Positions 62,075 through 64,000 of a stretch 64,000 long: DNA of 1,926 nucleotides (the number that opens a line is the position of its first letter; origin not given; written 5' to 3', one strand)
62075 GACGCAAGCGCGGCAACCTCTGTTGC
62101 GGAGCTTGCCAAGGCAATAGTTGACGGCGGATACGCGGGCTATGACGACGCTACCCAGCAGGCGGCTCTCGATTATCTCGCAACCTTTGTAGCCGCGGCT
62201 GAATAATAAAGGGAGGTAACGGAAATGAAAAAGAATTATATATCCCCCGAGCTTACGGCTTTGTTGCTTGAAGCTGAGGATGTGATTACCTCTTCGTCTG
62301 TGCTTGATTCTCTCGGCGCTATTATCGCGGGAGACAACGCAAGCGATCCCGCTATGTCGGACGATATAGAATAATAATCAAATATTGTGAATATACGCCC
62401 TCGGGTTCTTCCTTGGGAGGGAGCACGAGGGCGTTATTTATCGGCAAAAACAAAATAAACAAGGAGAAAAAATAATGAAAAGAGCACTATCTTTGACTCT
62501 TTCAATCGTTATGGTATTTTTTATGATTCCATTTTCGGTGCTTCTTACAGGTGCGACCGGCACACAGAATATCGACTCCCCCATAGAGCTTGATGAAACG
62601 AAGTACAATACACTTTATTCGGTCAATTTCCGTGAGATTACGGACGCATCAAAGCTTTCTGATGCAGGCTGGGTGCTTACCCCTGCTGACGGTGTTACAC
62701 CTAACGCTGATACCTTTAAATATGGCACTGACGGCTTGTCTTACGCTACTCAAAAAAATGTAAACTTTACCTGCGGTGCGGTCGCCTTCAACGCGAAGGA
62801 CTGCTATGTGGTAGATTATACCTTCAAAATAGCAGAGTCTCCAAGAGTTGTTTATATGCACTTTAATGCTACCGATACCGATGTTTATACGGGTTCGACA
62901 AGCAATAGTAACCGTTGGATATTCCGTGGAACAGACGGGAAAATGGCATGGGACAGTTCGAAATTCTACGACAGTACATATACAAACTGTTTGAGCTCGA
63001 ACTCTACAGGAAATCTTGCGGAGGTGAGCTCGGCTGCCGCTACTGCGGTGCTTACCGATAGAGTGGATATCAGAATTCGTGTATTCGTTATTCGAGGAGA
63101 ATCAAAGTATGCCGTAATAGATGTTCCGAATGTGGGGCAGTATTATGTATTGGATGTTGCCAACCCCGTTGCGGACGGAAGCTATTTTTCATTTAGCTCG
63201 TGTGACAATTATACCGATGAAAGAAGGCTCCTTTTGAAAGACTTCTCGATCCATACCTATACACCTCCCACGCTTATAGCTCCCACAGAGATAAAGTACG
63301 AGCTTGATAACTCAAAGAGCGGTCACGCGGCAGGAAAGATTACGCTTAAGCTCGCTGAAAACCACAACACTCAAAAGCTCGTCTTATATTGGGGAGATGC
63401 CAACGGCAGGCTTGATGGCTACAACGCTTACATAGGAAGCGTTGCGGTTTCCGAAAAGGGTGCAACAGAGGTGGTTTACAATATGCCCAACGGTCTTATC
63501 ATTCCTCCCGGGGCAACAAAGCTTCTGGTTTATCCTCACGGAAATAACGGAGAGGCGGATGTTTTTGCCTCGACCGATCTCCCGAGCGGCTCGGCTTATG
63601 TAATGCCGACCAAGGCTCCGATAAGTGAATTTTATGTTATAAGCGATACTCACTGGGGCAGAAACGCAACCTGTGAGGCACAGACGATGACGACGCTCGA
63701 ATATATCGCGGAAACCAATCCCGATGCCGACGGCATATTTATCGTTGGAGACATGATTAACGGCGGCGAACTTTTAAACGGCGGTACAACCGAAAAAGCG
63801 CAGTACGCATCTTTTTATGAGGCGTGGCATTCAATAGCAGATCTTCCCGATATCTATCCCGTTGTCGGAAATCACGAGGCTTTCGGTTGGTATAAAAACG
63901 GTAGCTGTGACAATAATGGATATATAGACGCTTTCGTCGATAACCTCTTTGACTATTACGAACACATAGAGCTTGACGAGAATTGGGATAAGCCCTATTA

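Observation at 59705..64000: AraC-divergent locus: two secreted paralogs with three copies of an unassigned ~225-aa domain, a tiny acidic ORF and a metallophosphoesterase module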

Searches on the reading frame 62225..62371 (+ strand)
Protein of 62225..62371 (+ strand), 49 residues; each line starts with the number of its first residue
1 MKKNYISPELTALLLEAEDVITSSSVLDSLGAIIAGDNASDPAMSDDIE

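Call 3: search_protein_families(library=pfam, proteins=[window:62225-62371:+], max_evalue=1)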
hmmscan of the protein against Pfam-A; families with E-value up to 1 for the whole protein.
window:62225-62371:+ (49 aa): 0 families

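Call 4: search_protein_families(library=ncbifam, proteins=[window:62225-62371:+], max_evalue=1)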
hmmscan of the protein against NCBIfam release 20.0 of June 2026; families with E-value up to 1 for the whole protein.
window:62225-62371:+ (49 aa): 0 families

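Call 34: find_homologous_proteins(query=A2, max_evalue=10)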
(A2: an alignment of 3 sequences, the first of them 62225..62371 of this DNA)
Query A2 (3 sequences) (49 aa, profile of the alignment): 8 proteins with E <= 10 among 11 candidates.
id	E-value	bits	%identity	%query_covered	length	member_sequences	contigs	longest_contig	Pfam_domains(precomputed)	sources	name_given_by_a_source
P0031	5.5e-26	108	49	100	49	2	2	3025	-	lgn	-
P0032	8.7e-24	101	47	100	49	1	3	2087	-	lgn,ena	-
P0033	1.5e-23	100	100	100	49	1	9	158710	-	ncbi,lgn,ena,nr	ncbi:MAG: hypothetical protein J6A83_04200 [Clostridia bacterium]|nr:hypothetical protein [Clostridi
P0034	1.9e-23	100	49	100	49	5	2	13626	-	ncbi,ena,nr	ncbi:MAG: hypothetical protein IJV72_02790 [Clostridia bacterium]|nr:hypothetical protein [Clostridi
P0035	9.4e-23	98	49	100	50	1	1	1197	-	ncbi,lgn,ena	-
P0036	2.3e-22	97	47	100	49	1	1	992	-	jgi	-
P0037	2.3e-20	90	55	100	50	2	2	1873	-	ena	-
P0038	5.6e-18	83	45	100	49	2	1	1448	-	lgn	-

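Call 36: find_encoding_contigs(protein=P0034, flank=8000, max_places=3)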
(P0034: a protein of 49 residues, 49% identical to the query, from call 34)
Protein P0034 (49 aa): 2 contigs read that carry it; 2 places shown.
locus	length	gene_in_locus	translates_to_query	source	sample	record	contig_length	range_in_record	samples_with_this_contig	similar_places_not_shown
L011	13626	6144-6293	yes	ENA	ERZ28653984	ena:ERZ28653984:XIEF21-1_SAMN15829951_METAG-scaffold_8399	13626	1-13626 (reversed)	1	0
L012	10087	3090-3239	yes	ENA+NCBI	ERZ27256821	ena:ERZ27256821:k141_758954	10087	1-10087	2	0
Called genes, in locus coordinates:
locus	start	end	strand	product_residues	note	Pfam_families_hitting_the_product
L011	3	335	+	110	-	?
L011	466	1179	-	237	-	-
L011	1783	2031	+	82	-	-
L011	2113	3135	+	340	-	-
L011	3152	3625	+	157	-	-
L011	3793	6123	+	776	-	-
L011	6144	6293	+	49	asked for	-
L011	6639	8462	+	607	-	-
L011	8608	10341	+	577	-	PF03372:Exo_endo_phos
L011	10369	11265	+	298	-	PF00165:HTH_AraC, PF12833:HTH_18, PF00165:HTH_AraC (weak)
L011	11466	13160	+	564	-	PF00501:AMP-binding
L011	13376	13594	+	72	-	PF13560:HTH_31, PF12844:HTH_19, PF01381:HTH_3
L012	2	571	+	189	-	?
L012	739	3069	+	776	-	-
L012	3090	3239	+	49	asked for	-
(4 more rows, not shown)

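Call 59: search_protein_families(library=phrogs, proteins=[window:62225-62371:+], max_evalue=0.1)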
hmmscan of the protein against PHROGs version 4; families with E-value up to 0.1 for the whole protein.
window:62225-62371:+ (49 aa): 0 families

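Call 68: find_related_loci(query=A9, collection=viral_contigs, flank=6000)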
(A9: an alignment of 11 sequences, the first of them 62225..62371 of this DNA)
Query A9 (49 aa) in viral_contigs; peptide patterns used: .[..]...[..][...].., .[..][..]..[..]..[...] (x = any residue, [..] = any of these).
19 stretches matched a pattern, but none encodes a relative of the query by tblastn (E <= 1e-3).

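Call 69: find_related_loci(query=A9, collection=metagenome_contigs, flank=8000)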
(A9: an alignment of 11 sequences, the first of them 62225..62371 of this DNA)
Query A9 (49 aa) in metagenome_contigs; peptide patterns used: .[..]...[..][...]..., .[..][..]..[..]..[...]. (x = any residue, [..] = any of these).
80 stretches matched a pattern; 13 encode a relative of the query (tblastn E <= 1e-3); 13 distinct loci.
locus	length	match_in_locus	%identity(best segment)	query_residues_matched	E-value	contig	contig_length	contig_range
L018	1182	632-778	49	1-49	6e-11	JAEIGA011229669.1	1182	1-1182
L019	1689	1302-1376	56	1-25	4e-6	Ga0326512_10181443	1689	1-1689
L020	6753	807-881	56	1-25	4e-6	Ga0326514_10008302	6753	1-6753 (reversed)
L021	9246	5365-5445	48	1-27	1e-5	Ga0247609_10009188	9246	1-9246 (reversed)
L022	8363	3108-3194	48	1-29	2e-5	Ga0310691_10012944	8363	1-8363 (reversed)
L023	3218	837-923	48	1-29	2e-5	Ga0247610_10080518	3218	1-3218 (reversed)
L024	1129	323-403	48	1-27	3e-5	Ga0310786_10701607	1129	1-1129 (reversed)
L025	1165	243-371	37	1-49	3e-5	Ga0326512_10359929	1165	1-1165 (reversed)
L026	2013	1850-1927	46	1-26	7e-5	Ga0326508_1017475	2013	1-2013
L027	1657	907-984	46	1-26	7e-5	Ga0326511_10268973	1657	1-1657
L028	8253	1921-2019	45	1-33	7e-5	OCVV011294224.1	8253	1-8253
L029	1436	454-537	46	1-28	1e-4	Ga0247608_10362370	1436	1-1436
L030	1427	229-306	46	1-26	1e-4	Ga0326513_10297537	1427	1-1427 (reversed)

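Call 85: search_protein_families(library=pfam, proteins=[L021:1993-5184:+, L022:356-3013:+, L026:978-1820:+, L011:8608-10338:+], max_evalue=0.01)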
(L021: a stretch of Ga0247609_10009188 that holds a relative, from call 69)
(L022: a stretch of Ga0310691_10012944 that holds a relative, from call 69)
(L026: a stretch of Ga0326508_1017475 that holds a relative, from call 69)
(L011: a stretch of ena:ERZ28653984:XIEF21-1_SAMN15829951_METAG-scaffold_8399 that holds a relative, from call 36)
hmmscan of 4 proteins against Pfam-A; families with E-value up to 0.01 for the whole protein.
L021:1993-5184:+ (1064 aa): 1 family
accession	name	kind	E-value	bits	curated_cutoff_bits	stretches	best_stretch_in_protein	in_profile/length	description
PF14200.12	RicinB_lectin_2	-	0.00026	22.1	25.6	1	36-95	14-79/89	Ricin-type beta-trefoil lectin domain-like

L022:356-3013:+ (886 aa): 3 families
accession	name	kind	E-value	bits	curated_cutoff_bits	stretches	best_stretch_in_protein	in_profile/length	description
PF07554.19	FIVAR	-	0.00012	23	29.2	0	473-541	1-69/71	FIVAR domain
PF16405.10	DUF5013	-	0.0026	18.4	28.5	0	129-158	65-95/149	Domain of unknown function (DUF5013)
PF16403.11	Bact_surface_Ig-like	-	0.0035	17.8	27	0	373-392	46-65/71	Bacterial surface protein, Ig-like domain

L026:978-1820:+ (281 aa): 0 families

L011:8608-10338:+ (577 aa): 1 family
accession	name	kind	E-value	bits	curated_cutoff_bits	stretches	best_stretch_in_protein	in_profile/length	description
PF03372.29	Exo_endo_phos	-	2e-08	34.7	24.5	1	331-544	1-203/225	Endonuclease/Exonuclease/phosphatase family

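Call 86: search_protein_families(library=ncbifam, proteins=[L021:4825-5184:+, L022:2654-3013:+, L026:1461-1820:+], max_evalue=1)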
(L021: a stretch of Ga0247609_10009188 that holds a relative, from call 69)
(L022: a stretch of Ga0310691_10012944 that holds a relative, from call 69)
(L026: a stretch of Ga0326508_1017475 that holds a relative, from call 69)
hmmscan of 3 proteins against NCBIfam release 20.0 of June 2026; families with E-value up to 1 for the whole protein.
L021:4825-5184:+ (120 aa): 0 families

L022:2654-3013:+ (120 aa): 0 families

L026:1461-1820:+ (120 aa): 0 families

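Call 94: search_solved_structures(query=L011:9508-10338:+, max_evalue=1)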
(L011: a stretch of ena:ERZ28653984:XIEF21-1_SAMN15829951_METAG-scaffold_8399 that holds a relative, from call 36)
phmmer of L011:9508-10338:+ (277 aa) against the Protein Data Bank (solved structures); distinct sequences matched with E-value up to 1: 6.
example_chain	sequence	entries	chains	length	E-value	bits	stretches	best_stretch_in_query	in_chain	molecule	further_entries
3g6s_A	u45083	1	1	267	1.3e-22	83.9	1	57-230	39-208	Putative endonuclease/exonuclease/phosphatase family protein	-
3mpr_A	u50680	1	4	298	1.6e-21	80.3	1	73-258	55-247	Putative endonuclease/exonuclease/phosphatase family protein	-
4c1r_A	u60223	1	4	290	1.6e-21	80.3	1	73-258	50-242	MANNOSYL-6-PHOSPHATASE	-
3l1w_A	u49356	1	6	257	3e-16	63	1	86-270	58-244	Uncharacterized protein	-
6jv4_A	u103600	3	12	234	0.14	14.9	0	120-215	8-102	VMB-1 | VMB-1 metallo-beta-lactamase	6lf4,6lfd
2o3a_A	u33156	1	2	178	0.4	13.4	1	125-213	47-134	UPF0106 protein AF_0751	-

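Call 104: search_protein_families(library=pfam, proteins=[L011:2113-3132:+, L011:3152-3622:+, L011:466-1176:-, L011:3793-6120:+, L011:6639-8459:+], max_evalue=0.01)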
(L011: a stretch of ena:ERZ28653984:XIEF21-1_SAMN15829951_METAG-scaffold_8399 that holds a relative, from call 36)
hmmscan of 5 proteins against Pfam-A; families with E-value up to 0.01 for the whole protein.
L011:2113-3132:+ (340 aa): 0 families

L011:3152-3622:+ (157 aa): 0 families

L011:466-1176:- (236 aa): 1 family
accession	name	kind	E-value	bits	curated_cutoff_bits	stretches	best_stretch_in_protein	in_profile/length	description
PF18715.7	Phage_spike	-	0.0064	16.9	28.2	0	174-221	3-48/53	Phage spike trimer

L011:3793-6120:+ (776 aa): 0 families

L011:6639-8459:+ (607 aa): 0 families

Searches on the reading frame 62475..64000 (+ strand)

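Call 3: search_protein_families(library=pfam, proteins=[window:62475-64000:+], max_evalue=1)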
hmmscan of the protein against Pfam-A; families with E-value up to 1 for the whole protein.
window:62475-64000:+ (508 aa): 1 family
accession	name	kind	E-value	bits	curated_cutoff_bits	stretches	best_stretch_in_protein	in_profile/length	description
PF00149.33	Metallophos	-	9.6e-08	33.1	21.5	1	386-487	3-90/191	Calcineurin-like phosphoesterase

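Call 4: search_protein_families(library=ncbifam, proteins=[window:62475-64000:+], max_evalue=1)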
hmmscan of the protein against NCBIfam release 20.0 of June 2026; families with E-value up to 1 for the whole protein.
window:62475-64000:+ (508 aa): 2 families
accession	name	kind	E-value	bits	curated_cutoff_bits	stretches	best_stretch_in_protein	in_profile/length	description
NF008075.0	PRK10812.1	equivalog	0.068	12.4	438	1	33-142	4-105/265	metal-dependent hydrolase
TIGR04123.1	P_estr_lig_assc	hypoth_equivalog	0.17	11.2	150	1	386-469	23-110/207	ligase-associated DNA damage response endonuclease PdeM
